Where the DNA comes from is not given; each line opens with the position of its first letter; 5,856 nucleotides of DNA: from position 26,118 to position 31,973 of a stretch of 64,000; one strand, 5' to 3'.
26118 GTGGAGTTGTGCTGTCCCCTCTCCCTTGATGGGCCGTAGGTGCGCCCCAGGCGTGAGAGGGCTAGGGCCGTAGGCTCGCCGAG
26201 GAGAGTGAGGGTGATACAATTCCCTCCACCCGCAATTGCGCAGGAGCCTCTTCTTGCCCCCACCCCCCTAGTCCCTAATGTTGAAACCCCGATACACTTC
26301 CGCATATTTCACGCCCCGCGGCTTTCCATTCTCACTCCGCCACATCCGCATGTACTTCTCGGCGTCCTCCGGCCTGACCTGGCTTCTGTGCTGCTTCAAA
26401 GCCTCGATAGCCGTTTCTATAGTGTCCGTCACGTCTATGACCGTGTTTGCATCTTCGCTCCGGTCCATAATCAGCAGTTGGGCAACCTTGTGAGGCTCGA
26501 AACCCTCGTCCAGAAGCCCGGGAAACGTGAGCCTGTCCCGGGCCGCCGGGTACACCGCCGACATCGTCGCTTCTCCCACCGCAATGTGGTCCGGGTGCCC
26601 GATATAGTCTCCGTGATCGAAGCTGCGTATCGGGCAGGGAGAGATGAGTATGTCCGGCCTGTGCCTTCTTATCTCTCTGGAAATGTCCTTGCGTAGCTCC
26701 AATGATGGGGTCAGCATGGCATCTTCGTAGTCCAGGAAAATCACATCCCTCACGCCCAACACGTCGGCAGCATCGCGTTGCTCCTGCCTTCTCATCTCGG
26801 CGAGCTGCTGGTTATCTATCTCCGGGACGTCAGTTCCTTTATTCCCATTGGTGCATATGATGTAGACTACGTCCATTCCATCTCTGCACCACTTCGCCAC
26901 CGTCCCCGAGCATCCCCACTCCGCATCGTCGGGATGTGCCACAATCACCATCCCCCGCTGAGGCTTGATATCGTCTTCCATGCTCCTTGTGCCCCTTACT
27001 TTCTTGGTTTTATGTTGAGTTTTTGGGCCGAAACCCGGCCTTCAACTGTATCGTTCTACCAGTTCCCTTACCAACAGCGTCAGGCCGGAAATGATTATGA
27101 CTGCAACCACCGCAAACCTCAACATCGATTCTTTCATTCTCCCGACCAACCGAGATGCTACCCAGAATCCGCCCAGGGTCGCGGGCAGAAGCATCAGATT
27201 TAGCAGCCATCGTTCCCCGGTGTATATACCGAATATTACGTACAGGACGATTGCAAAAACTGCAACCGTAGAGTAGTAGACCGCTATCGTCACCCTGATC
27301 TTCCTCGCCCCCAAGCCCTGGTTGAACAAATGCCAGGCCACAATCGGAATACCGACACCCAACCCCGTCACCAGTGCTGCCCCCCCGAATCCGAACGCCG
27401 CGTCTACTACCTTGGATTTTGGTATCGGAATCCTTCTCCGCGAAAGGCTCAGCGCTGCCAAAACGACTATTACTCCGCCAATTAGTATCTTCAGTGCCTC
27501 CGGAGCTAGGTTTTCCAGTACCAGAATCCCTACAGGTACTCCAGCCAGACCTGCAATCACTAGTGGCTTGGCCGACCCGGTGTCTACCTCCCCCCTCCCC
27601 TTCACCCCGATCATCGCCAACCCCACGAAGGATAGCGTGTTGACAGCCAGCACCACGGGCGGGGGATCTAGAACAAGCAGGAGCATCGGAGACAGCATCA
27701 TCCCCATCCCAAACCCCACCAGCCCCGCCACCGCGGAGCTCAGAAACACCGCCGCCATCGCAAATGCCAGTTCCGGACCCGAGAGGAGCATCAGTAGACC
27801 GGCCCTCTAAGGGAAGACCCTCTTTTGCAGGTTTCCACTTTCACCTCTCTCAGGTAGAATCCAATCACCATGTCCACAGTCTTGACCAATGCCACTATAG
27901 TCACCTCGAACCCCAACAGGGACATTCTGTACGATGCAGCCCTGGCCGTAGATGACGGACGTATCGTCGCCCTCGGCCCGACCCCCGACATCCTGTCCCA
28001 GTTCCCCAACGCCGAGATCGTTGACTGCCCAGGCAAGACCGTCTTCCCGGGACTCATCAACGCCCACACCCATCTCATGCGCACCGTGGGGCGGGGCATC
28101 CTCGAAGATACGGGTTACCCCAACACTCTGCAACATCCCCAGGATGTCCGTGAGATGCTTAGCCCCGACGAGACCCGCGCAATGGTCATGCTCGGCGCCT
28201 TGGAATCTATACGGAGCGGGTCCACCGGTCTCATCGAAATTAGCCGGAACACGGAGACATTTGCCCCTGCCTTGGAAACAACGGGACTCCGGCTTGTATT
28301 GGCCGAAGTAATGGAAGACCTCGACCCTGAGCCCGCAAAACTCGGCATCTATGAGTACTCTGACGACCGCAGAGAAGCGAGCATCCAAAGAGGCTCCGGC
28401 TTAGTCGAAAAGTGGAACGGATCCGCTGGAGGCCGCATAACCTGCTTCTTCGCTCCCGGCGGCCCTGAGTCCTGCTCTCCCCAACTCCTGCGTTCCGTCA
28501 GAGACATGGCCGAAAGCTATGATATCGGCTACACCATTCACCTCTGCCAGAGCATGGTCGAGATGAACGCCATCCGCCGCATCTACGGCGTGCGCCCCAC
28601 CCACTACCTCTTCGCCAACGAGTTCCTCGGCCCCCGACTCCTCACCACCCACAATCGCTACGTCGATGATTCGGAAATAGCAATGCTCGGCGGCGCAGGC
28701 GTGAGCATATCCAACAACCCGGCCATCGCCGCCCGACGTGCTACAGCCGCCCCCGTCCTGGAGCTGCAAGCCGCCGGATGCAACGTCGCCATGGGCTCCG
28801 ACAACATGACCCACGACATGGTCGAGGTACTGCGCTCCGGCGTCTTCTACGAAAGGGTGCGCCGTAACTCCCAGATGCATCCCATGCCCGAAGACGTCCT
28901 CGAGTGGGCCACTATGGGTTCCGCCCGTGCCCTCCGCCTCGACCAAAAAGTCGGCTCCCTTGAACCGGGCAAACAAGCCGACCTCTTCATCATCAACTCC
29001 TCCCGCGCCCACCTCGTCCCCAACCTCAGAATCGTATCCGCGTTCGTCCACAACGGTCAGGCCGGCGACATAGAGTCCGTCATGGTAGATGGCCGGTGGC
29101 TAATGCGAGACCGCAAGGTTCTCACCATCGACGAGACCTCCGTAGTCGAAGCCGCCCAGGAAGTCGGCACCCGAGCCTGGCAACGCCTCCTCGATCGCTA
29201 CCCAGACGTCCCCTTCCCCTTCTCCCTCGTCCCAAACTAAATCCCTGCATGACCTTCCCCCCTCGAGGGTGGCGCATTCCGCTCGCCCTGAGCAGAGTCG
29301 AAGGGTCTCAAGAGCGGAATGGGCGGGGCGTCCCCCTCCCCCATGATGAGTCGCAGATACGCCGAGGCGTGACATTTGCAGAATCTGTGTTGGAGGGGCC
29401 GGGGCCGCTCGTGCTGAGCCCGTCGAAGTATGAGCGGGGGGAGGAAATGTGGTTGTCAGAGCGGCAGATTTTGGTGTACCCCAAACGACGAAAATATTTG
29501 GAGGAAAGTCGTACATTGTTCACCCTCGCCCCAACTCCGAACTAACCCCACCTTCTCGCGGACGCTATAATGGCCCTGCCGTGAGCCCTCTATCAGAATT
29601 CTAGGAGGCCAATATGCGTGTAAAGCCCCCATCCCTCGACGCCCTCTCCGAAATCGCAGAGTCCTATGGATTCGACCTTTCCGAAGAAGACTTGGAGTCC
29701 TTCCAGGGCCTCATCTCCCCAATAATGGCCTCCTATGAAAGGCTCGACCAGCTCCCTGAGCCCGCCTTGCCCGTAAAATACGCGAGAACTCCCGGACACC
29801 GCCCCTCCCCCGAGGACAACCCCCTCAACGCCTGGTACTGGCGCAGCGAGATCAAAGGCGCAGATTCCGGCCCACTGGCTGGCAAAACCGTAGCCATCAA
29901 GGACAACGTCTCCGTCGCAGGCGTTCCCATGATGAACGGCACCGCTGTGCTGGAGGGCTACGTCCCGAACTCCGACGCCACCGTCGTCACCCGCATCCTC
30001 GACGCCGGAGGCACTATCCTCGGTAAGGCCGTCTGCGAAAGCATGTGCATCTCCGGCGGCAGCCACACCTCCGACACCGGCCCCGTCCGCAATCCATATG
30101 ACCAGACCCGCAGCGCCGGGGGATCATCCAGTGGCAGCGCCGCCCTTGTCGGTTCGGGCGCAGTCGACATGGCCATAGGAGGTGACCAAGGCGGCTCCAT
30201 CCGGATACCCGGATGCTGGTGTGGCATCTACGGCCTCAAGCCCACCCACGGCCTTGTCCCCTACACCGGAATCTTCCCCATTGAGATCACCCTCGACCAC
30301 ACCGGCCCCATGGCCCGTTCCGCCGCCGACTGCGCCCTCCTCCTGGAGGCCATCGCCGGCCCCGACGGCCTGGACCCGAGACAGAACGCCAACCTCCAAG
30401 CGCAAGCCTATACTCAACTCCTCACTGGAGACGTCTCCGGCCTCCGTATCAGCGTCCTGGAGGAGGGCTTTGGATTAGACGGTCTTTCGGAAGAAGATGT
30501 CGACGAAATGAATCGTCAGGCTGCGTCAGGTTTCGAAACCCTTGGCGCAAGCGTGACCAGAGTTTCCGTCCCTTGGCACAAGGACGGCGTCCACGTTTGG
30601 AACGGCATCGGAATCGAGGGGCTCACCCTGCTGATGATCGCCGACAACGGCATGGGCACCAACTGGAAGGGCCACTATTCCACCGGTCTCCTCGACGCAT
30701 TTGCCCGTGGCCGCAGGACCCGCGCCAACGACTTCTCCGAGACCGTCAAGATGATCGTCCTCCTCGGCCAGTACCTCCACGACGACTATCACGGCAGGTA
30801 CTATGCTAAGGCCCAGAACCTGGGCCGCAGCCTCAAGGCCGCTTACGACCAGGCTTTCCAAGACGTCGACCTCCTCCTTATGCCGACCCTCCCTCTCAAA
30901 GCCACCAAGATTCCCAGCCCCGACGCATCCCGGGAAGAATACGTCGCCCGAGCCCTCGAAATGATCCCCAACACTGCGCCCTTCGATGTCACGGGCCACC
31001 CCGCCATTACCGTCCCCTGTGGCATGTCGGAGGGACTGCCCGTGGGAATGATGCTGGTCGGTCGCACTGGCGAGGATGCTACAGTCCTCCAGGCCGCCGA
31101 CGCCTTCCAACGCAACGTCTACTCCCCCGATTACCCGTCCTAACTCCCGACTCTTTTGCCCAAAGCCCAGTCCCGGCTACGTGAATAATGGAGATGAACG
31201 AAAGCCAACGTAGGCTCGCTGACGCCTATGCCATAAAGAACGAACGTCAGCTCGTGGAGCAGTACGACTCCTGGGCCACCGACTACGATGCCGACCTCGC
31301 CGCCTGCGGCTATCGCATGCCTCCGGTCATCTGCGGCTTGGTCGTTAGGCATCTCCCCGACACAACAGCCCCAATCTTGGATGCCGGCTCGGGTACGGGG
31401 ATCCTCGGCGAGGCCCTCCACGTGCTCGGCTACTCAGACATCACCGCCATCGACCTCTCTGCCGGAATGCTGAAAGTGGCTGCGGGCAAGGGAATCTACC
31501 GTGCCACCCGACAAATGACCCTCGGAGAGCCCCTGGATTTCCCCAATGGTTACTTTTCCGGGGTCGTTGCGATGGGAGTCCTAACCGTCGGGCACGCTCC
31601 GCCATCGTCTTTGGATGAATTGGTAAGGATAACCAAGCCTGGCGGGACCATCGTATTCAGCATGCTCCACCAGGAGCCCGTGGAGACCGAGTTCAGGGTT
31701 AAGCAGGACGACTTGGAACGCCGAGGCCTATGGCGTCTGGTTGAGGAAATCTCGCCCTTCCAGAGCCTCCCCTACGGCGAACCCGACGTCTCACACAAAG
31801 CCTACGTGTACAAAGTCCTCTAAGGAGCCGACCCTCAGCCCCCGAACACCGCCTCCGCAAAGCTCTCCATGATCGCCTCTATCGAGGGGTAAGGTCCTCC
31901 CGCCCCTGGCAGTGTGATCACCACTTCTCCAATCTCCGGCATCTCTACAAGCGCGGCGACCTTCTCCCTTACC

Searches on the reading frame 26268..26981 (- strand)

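Call 16: search_protein_families(library=pfam, proteins=[window:26268-26981:-], max_evalue=0.00001)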
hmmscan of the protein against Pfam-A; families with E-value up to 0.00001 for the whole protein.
window:26268-26981:- (237 aa): 1 family
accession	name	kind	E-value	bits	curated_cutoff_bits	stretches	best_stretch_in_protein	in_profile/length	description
PF02585.22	PIG-L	-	1.3e-33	116.7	28.2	1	11-143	1-129/129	GlcNAc-PI de-N-acetylase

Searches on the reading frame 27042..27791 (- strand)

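Call 15: search_protein_families(library=pfam, proteins=[window:27042-27791:-], max_evalue=0.00001)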
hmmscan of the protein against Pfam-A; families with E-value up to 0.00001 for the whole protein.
window:27042-27791:- (249 aa): 1 family
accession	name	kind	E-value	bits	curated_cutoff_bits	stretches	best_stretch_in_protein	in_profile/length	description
PF01925.25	TauE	-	6.2e-26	91.9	32.6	1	12-238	2-236/237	Sulfite exporter TauE/SafE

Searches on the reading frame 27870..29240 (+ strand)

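Call 15: search_protein_families(library=pfam, proteins=[window:27870-29240:+], max_evalue=0.00001)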
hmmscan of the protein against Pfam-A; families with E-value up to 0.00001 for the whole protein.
window:27870-29240:+ (456 aa): 3 families
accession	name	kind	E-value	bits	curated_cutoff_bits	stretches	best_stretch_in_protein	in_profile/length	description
PF01979.26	Amidohydro_1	-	8.1e-42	144.1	25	1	57-410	1-344/345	Amidohydrolase family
PF07969.17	Amidohydro_3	-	5.8e-17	62.8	29.7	1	214-408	271-468/472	Amidohydrolase family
PF22039.1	HUTI_composite_bact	-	2.4e-07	30.7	25.5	1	23-48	1-26/26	Imidazolonepropionase-like composite domain, bacteria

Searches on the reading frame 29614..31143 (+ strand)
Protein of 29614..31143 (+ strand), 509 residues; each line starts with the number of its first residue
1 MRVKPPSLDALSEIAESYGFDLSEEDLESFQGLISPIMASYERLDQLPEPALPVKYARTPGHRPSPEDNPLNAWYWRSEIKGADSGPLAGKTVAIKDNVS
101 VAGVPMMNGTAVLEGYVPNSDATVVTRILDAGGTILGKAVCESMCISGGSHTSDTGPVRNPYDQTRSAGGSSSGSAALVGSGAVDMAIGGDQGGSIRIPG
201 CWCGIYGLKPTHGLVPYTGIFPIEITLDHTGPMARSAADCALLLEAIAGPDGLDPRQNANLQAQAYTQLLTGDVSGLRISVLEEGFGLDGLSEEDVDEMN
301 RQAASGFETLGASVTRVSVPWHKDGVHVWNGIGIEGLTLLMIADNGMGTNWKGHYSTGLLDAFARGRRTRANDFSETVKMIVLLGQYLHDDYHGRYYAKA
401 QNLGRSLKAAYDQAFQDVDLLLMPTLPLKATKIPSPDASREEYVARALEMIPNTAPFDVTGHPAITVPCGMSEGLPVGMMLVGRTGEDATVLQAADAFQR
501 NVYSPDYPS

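Call 15: search_protein_families(library=pfam, proteins=[window:29614-31143:+], max_evalue=0.00001)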
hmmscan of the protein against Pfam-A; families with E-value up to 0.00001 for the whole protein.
window:29614-31143:+ (509 aa): 1 family
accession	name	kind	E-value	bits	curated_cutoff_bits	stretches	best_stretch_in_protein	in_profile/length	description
PF01425.27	Amidase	-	6.6e-94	315.9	27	1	76-492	35-445/445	Amidase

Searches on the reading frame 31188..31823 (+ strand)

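Call 15: search_protein_families(library=pfam, proteins=[window:31188-31823:+], max_evalue=0.00001)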
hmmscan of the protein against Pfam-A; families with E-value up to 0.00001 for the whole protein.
window:31188-31823:+ (211 aa): 4 families
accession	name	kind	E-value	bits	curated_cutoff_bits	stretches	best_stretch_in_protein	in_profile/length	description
PF08241.18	Methyltransf_11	-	2.9e-13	50.7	21.2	1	64-157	1-95/95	Methyltransferase domain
PF13649.12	Methyltransf_25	-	2.2e-11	44.7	27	1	63-153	1-97/97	Methyltransferase domain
PF13489.12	Methyltransf_23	-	2.4e-10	40.8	27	1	45-172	6-124/164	Methyltransferase domain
PF08242.18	Methyltransf_12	-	7.8e-06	27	30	0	64-155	1-98/98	Methyltransferase domain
